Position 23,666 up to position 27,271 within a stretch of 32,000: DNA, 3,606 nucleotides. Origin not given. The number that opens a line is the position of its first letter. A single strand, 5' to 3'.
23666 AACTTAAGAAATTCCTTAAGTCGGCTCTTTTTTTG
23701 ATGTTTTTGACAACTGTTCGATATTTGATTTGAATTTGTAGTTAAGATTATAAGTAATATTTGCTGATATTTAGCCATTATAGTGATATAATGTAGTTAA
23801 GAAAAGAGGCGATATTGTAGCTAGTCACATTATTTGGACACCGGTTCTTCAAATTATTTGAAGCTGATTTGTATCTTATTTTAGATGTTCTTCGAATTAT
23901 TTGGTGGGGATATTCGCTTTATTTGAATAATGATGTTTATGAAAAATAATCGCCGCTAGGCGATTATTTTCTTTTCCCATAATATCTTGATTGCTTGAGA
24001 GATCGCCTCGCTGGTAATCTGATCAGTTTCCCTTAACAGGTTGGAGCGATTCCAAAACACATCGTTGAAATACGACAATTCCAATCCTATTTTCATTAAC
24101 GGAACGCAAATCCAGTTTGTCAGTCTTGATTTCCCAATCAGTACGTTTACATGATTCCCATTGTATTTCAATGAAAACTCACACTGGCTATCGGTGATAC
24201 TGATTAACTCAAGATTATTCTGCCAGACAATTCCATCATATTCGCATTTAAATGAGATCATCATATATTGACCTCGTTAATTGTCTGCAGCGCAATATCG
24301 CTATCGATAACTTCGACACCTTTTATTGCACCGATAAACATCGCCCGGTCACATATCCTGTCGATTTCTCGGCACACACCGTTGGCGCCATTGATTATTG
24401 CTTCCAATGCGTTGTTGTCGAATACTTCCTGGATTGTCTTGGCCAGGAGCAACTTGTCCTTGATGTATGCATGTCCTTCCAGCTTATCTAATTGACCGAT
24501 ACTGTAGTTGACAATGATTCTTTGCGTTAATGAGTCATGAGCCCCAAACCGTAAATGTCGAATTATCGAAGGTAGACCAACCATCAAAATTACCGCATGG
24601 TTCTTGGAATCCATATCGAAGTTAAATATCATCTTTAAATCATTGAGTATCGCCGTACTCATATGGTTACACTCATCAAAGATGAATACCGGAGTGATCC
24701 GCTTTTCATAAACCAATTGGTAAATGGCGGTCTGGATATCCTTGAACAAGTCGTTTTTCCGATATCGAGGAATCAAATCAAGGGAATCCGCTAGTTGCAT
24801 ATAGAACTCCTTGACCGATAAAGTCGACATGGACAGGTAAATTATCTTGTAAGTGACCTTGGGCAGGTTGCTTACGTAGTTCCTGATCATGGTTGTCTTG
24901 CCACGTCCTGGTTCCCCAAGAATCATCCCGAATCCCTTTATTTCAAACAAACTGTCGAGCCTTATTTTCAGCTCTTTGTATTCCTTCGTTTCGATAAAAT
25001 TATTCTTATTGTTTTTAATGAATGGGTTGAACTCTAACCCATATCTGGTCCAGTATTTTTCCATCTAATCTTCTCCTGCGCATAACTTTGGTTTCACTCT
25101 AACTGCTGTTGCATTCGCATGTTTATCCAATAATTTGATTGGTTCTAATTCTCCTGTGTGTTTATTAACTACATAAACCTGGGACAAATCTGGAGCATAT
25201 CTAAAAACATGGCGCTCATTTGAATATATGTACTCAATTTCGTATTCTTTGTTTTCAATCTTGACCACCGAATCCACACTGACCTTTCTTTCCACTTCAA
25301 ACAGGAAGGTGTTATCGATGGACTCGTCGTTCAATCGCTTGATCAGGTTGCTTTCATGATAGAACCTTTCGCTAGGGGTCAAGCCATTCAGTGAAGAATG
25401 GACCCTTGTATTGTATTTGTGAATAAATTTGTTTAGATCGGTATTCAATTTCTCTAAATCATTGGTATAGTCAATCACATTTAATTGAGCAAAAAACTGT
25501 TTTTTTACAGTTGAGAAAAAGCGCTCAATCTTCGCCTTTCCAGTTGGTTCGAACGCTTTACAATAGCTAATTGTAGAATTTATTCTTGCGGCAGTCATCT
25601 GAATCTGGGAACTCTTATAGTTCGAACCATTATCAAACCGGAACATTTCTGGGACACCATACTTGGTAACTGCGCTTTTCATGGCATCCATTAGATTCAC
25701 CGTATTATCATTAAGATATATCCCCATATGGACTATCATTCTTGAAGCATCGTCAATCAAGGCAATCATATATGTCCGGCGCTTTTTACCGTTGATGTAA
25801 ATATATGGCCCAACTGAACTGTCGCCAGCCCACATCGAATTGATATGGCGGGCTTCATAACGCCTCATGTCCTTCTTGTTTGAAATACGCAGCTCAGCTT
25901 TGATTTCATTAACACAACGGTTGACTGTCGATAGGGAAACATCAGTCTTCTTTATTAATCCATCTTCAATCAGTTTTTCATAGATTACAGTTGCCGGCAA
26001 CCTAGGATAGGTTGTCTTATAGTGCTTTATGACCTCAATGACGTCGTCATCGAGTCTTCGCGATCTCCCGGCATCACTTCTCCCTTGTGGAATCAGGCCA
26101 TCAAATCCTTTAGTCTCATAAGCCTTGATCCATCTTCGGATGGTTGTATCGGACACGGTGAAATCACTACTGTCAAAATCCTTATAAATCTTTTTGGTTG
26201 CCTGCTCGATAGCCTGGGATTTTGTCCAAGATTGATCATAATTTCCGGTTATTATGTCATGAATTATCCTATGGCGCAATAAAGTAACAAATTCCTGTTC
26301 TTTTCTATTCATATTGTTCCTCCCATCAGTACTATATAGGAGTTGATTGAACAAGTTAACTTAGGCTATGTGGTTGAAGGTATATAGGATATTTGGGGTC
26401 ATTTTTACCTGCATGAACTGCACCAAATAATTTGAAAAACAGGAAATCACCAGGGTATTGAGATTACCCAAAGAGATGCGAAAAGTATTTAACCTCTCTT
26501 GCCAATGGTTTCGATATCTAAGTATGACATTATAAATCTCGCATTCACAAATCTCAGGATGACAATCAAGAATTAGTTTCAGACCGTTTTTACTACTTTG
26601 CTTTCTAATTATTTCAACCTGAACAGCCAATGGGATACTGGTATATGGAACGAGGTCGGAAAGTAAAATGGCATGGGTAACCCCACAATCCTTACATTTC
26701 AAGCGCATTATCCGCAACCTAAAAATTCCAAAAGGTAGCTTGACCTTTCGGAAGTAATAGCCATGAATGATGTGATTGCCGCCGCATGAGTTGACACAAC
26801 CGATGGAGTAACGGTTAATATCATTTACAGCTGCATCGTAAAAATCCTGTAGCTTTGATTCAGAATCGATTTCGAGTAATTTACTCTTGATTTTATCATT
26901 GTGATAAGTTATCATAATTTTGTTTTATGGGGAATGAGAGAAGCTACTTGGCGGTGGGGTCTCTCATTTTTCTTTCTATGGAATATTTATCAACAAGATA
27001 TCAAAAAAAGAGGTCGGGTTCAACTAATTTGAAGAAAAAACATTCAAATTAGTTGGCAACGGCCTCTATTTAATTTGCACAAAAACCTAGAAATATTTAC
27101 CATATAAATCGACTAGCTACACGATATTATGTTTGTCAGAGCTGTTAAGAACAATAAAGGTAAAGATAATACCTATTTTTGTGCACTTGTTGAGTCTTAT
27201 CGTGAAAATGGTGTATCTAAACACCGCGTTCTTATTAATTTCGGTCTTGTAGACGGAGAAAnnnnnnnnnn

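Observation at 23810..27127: Compact 3.3-kb Tn552/Tn7/Mu-class transposon with exact ends and a 6-bp duplication, inserted between the SD and ATG of another transposase gene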

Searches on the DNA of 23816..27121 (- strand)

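Call 28: search_dna_similar(query=window:23816-27121:-, collection=plasmids, mode=distant, max_rows=15)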
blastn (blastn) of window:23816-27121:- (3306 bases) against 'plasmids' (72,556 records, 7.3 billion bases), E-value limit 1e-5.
No match.

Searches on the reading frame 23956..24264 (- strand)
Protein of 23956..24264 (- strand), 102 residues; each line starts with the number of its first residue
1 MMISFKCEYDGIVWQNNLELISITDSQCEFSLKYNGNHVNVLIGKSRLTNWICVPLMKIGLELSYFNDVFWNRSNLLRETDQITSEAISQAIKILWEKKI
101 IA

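Call 3: search_protein_families(library=pfam, proteins=[window:23956-24264:-], max_evalue=0.1)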
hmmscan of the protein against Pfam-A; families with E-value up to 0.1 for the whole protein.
window:23956-24264:- (102 aa): 2 families
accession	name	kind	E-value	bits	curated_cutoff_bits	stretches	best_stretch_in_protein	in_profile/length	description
PF20323.3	DUF6618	-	2e-07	31.6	27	1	30-80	20-70/92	Family of unknown function (DUF6618)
PF23765.1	Matrix_Paramyxo_C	-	0.04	14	27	1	30-94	90-151/159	Paramyxoviridae matrix protein C-terminal domain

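Call 4: search_protein_families(library=ncbifam, proteins=[window:23956-24264:-], max_evalue=0.1)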
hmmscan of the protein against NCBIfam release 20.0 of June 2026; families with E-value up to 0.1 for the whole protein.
window:23956-24264:- (102 aa): 0 families

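Call 72: search_protein_representatives(protein=window:23956-24264:-)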
Query: 102 residues. Proteins with E-value up to 0.001 (for the whole library): 88; up to 1e-10: 4; up to 1e-30: 0. The best 88 are listed.
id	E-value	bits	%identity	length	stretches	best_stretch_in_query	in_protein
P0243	4.6e-30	120.0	54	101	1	2-101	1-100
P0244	2.9e-20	88.6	48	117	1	2-88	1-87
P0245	3.8e-18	81.8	47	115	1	2-101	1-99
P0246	1.2e-11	61.0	36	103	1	5-95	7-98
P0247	2.9e-09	53.3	35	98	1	7-95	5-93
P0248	1.5e-08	51.0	31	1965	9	27-78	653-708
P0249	7.9e-08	48.7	41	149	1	26-93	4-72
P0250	9.2e-08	48.5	39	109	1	14-84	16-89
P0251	1.1e-07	48.3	31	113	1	7-94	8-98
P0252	2.7e-07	47.0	26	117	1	7-94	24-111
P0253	3.2e-07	46.7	30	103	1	9-90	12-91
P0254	3.3e-07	46.7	33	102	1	25-96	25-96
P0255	4.1e-07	46.4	36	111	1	16-96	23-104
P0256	7.0e-07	45.6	31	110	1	12-92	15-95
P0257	1.2e-06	44.9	36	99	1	3-77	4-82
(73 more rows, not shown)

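Call 83: predict_structure(alignment_id=A5)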
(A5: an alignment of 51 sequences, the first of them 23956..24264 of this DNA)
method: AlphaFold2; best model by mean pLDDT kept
length: 102 residues; sequences in the alignment: 51
mean_pLDDT: 96.9   pTM: 0.89
mean pLDDT of the five models: 96.9, 96.8, 96.2, 96.1, 95.8
residues with pLDDT >= 90: 100; 70-90: 2; 50-70: 0; < 50: 0
segments of 3 or more residues with pLDDT < 50: none
pLDDT, mean of each block of 10 residues (from residue 1): 95 97 96 97 97 98 98 98 98 97 89
secondary structure, 60 per line:
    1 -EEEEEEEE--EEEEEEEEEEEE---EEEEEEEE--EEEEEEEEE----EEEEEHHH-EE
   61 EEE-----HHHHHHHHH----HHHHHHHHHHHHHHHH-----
elements in order: E2-9 E12-23 E27-34 E37-45 E50-54 E59-63 H69-77 H82-97

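Call 86: fold_search(model_id=the predicted structure, library=pdb)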
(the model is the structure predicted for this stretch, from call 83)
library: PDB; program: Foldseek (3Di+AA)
matches with E <= 10: 411; with E <= 0.001: 0
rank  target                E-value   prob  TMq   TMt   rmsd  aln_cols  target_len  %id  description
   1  2ejx                  6.9e-02  0.82  0.42  0.34  10.0       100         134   11  Crystal structure of the hypothetical protein STK_08120 from Sulfolobus tokodaii (released 2008-03-25)
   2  3w9k                  1.9e-01  0.60  0.42  0.34  10.0       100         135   11  Crystal structure of thermoacidophile-specific protein STK_08120 complexed with myristic acid (released 2013-07-17)
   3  9tqc_I                2.9e-01  0.93  0.44  0.08   2.8        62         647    6  L. pneumophila 3-methylcrotonyl-CoA carboxylase holoenzyme A3B6 (released 2026-02-18)
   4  8xl0_F                3.6e-01  0.28  0.33  0.04  27.4        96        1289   10  Citrate-induced filament of human acetyl-coenzyme A carboxylase 1 (ACC1-citrate) (released 2024-10-23)
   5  9tqg_L                4.0e-01  0.90  0.44  0.37   2.9        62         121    6  L. pneumophila 3-methylcrotonyl-CoA carboxylase A1B6 (released 2026-01-14)
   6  9tqc_G                4.5e-01  0.90  0.44  0.08   2.8        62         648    6  L. pneumophila 3-methylcrotonyl-CoA carboxylase holoenzyme A3B6 (released 2026-02-18)
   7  9tqc_H                4.5e-01  0.89  0.44  0.10   2.9        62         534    6  L. pneumophila 3-methylcrotonyl-CoA carboxylase holoenzyme A3B6 (released 2026-02-18)
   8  8xl1_A                4.5e-01  0.28  0.32  0.03  17.5        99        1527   11  Core region of the human acetyl-CoA carboxylase 1 filament in complex with acetyl-CoA (ACC1-inact) (released 2024-10-23)
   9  8xl2_C                5.7e-01  0.18  0.30  0.03  17.2        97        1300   12  Human acetyl-CoA carboxylase 1 filament in complex with acetyl-CoA (ACC1-inact) (released 2024-10-23)
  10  4i4j_G                5.7e-01  0.06  0.20  0.15  13.1       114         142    9  The structure of SgcE10, the ACP-polyene thioesterase involved in C-1027 biosynthesis (released 2012-12-12)
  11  6czg_A                7.6e-01  0.21  0.30  0.27   5.9        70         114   13  Structure of a redesigned beta barrel, b11L5F_LGL (released 2018-09-19)
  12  3h4z_C                9.5e-01  0.06  0.22  0.06  17.3       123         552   12  Crystal Structure of an MBP-Der p 7 fusion protein (released 2010-03-31)
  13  6k5l_B                1.0e+00  0.07  0.25  0.06  14.4       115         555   10  The crystal structure of isocitrate dehydrogenase kinase/phosphatase wtih two Mn2+ from E. coli (released 2019-07-03)
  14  2ret_E                1.1e+00  0.63  0.33  0.39   3.8        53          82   11  The crystal structure of a binary complex of two pseudopilins: EpsI and EpsJ from the Type 2 Secretion System of Vibri (released 2008-02-05)
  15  5xxu_C                1.1e+00  0.06  0.21  0.11  12.1       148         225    7  Small subunit of Toxoplasma gondii ribosome (released 2017-08-30)
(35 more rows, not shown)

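Call 88: search_protein_families(library=phrogs, proteins=[window:23956-24264:-], max_evalue=0.01)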
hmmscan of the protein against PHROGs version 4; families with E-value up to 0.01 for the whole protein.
window:23956-24264:- (102 aa): 0 families

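Call 90: fold_search(model_id=the predicted structure, library=viral)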
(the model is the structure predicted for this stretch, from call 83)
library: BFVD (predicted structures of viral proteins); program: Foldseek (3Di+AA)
matches with E <= 10: 728; with E <= 0.001: 0
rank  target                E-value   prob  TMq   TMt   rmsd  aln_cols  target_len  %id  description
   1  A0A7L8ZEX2            1.1e-01  0.63  0.38  0.34  10.5       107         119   14  (no name in the UniProt tables at hand)
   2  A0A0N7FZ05            1.1e-01  0.35  0.29  0.26  13.2       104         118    7  (no name in the UniProt tables at hand)
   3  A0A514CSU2            1.3e-01  0.69  0.41  0.42   9.1       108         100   11  Uncharacterized protein [Achromobacter phage Motura]
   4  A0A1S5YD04            1.3e-01  0.57  0.36  0.09  12.5       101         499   12  Uncharacterized protein [Leptopilina boulardi filamentous virus]
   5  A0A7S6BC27            1.5e-01  0.47  0.35  0.09   9.0       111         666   13  Uncharacterized protein [Macrophomina phaseolina chrysovirus 2]
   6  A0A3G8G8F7            1.8e-01  0.89  0.48  0.41   4.3        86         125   13  (no name in the UniProt tables at hand)
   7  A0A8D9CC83            2.0e-01  0.60  0.39  0.29   8.0        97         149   14  DUF6576 domain-containing protein [uncultured marine phage]
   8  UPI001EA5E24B         2.1e-01  0.47  0.36  0.35  13.0       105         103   10  (no name look-up for this kind of identifier)
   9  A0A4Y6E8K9            2.2e-01  0.69  0.42  0.39   7.0        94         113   10  (no name in the UniProt tables at hand)
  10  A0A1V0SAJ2            2.8e-01  0.51  0.40  0.28   7.5       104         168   13  Uncharacterized protein [Catovirus CTV1]
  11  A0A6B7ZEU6            3.0e-01  0.97  0.39  0.37   1.9        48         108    8  Uncharacterized protein [Klebsiella phage N1M2]
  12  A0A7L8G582            3.0e-01  0.35  0.37  0.35  11.3        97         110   12  (no name in the UniProt tables at hand)
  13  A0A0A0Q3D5            3.2e-01  0.92  0.53  0.60   3.7        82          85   10  Uncharacterized protein [Pectobacterium bacteriophage PM2]
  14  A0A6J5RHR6            3.2e-01  0.20  0.29  0.20  11.1       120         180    9  Uncharacterized protein [uncultured Caudovirales phage]
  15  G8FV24                3.3e-01  0.57  0.37  0.47   8.6        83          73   13  Uncharacterized protein [Pediococcus phage cIP1]
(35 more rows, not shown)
